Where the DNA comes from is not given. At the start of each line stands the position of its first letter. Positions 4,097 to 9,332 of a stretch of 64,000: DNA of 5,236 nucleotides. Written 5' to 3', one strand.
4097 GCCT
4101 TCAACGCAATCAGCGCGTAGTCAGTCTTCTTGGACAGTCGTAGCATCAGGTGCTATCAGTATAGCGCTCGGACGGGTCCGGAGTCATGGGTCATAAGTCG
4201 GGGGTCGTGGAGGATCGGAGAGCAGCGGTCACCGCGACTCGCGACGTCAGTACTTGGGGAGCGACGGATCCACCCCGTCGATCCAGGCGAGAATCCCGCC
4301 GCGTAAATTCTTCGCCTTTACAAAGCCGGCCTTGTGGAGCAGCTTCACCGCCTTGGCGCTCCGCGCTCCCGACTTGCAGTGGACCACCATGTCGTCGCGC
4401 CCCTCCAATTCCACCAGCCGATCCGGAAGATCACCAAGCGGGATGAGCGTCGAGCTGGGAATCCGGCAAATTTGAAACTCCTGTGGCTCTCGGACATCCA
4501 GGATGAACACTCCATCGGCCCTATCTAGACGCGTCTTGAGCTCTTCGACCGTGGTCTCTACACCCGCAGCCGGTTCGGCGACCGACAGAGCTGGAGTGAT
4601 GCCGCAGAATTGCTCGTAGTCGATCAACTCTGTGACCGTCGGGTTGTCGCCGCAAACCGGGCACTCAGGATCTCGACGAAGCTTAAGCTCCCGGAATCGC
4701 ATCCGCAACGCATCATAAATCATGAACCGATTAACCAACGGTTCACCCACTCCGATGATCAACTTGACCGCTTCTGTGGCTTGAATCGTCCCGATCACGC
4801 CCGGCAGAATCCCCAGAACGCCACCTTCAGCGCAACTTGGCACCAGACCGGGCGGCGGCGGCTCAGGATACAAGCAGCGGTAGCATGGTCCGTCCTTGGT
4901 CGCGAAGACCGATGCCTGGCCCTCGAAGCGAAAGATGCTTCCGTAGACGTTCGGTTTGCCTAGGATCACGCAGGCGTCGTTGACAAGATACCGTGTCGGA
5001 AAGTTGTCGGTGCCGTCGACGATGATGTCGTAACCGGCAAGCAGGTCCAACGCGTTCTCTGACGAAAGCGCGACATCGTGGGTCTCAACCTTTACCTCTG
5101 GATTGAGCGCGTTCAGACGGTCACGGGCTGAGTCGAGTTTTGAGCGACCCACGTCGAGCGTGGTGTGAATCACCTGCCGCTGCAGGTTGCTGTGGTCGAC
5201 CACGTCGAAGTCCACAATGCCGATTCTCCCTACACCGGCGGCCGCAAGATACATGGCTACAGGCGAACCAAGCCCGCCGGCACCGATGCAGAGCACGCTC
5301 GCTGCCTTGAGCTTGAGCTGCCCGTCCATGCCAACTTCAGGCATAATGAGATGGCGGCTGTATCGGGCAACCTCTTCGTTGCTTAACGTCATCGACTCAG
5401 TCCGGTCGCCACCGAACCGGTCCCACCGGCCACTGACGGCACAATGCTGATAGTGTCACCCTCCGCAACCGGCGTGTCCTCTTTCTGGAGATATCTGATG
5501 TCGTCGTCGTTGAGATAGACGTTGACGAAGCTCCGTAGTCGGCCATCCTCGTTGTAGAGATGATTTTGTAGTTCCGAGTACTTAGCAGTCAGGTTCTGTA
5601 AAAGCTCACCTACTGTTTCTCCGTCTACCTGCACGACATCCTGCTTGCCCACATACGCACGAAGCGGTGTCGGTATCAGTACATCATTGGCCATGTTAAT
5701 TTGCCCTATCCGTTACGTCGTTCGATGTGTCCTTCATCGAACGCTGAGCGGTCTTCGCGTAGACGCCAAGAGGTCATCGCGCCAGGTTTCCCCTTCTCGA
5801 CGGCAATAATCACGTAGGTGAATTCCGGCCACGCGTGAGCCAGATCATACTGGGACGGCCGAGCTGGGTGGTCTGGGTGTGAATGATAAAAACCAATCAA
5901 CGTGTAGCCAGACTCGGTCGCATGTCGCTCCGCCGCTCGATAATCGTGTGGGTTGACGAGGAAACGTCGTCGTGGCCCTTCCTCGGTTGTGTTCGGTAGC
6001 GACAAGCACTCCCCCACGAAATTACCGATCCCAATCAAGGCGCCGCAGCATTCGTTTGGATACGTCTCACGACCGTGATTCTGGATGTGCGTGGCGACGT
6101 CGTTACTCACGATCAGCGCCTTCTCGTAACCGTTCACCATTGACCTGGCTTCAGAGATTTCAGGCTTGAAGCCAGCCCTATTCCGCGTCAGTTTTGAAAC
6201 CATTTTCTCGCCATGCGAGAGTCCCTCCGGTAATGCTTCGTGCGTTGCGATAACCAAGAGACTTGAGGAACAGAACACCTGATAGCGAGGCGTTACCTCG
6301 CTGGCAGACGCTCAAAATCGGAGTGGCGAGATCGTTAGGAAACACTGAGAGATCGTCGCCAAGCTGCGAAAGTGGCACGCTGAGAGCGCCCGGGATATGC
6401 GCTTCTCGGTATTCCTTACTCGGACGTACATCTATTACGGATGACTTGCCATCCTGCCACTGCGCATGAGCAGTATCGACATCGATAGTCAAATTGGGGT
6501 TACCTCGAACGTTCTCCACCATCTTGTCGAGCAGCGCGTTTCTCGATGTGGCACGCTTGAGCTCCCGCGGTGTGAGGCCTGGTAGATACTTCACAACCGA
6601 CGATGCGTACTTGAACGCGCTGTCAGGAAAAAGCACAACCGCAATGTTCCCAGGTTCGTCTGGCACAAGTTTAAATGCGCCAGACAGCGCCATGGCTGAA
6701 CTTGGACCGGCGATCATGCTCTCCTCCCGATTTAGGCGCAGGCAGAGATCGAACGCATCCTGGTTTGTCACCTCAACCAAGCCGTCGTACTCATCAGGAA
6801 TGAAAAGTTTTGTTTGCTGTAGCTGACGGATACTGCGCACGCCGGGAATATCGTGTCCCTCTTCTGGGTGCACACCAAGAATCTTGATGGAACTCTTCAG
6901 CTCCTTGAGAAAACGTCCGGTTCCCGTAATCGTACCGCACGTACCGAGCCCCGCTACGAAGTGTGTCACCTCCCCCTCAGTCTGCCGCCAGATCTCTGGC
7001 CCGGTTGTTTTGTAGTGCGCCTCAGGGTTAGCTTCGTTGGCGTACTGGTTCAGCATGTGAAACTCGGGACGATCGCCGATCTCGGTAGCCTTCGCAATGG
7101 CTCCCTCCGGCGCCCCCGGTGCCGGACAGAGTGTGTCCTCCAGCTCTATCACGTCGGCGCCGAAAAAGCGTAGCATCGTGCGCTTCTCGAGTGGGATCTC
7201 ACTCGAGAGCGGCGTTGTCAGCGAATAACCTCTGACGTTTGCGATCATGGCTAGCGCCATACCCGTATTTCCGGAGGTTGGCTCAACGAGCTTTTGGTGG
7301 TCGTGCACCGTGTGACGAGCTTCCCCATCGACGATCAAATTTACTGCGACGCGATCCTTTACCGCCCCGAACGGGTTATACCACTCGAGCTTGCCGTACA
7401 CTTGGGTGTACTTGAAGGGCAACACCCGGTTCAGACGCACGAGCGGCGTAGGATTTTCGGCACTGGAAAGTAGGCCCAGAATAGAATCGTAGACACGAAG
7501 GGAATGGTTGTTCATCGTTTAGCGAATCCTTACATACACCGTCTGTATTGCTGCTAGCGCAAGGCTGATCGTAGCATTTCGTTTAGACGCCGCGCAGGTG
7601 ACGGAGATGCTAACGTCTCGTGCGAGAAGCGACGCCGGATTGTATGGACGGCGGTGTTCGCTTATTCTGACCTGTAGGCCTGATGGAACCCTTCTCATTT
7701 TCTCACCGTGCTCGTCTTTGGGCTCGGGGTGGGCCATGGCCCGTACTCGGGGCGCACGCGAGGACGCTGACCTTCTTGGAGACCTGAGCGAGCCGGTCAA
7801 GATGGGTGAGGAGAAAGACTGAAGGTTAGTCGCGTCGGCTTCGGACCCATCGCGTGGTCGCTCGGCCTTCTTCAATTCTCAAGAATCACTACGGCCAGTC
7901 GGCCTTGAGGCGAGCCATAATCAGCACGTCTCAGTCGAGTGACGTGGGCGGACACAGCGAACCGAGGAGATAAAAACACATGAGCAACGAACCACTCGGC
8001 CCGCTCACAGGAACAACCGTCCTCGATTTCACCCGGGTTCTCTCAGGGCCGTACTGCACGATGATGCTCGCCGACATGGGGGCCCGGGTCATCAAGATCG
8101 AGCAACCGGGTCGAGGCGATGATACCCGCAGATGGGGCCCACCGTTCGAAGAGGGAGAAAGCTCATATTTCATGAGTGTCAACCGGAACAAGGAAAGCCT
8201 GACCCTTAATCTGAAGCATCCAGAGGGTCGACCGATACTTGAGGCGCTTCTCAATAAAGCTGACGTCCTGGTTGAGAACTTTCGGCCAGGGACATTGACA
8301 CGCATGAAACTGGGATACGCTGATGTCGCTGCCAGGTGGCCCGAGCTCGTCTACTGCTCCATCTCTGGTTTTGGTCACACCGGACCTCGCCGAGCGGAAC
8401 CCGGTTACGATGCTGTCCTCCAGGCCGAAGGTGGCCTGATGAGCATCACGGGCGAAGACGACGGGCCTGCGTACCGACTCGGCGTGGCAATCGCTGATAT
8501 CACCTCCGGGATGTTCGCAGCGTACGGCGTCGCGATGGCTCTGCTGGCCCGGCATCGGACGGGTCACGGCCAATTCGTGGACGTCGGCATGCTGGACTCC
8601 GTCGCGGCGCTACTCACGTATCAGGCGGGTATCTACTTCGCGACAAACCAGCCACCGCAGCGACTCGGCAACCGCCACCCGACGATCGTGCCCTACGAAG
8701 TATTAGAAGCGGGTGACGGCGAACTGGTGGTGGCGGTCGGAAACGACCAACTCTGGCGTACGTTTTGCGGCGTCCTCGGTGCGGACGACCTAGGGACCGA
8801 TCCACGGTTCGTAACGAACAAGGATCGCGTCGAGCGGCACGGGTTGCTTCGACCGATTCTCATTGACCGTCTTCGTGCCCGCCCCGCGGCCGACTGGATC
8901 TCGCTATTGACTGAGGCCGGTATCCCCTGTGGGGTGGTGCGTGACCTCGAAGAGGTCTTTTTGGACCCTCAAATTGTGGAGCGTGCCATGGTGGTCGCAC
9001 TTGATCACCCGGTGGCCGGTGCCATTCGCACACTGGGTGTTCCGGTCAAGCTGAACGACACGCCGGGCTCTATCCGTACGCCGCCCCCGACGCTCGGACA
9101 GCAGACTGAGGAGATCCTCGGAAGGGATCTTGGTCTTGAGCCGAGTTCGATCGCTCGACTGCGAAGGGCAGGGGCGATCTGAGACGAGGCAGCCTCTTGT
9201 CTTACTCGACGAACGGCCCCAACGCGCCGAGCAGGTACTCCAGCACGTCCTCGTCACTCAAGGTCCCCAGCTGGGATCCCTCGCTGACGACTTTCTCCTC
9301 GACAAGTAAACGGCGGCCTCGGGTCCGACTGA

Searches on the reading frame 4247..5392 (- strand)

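Call 48: search_protein_families(library=pfam, proteins=[window:4247-5392:-], max_evalue=0.001)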
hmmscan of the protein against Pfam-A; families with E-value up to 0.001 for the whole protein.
window:4247-5392:- (381 aa): 3 families
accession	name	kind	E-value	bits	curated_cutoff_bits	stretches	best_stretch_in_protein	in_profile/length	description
PF00899.27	ThiF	-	1.1e-85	287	28.1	1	11-246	1-238/238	ThiF family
PF00581.25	Rhodanese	-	6.3e-18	65.5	22.2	1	281-371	1-100/102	Rhodanese-like domain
PF03435.24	Sacchrp_dh_NADP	-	0.00087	20.1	25.1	0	33-142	1-89/129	Saccharopine dehydrogenase NADP binding domain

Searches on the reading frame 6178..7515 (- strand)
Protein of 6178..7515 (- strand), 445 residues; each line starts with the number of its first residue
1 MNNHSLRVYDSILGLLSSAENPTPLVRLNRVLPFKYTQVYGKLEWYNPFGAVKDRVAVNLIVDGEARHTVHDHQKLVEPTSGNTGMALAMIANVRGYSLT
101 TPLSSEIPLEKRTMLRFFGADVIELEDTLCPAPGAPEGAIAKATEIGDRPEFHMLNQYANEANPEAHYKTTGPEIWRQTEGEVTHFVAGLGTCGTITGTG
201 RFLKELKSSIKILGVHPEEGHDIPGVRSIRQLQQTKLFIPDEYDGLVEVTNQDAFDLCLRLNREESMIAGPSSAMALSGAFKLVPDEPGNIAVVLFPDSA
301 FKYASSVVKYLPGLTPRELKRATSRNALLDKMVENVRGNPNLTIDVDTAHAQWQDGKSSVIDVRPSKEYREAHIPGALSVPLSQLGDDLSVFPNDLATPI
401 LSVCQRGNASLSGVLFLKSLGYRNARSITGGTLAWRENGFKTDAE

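Call 47: search_protein_families(library=pfam, proteins=[window:6178-7515:-], max_evalue=0.001)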
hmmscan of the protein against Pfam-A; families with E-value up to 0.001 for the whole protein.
window:6178-7515:- (445 aa): 2 families
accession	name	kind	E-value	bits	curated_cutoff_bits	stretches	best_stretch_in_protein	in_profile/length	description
PF00291.31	PALP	-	1.1e-59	202.7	35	1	17-294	2-291/295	Pyridoxal-phosphate dependent enzyme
PF00581.25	Rhodanese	-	1.8e-14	54.4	22.2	1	348-437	4-101/102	Rhodanese-like domain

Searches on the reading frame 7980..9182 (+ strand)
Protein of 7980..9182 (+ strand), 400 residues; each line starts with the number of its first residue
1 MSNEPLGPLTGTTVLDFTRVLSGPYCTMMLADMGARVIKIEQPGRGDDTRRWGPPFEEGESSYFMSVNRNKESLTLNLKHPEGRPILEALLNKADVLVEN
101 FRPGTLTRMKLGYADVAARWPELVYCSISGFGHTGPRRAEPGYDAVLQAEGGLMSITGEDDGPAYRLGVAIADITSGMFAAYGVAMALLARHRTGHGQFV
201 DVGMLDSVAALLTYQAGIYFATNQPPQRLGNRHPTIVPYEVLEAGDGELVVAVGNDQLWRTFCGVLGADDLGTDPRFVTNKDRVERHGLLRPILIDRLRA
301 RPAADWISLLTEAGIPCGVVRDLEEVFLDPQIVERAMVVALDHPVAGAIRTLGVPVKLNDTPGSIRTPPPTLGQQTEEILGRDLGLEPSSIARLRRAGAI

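Call 48: search_protein_families(library=pfam, proteins=[window:7980-9182:+], max_evalue=0.001)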
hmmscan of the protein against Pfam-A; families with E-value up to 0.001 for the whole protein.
window:7980-9182:+ (400 aa): 1 family
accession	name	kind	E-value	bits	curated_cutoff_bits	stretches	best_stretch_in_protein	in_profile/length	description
PF02515.22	CoA_transf_3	-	4.7e-134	447.6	23.3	1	9-376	1-366/366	CoA-transferase family III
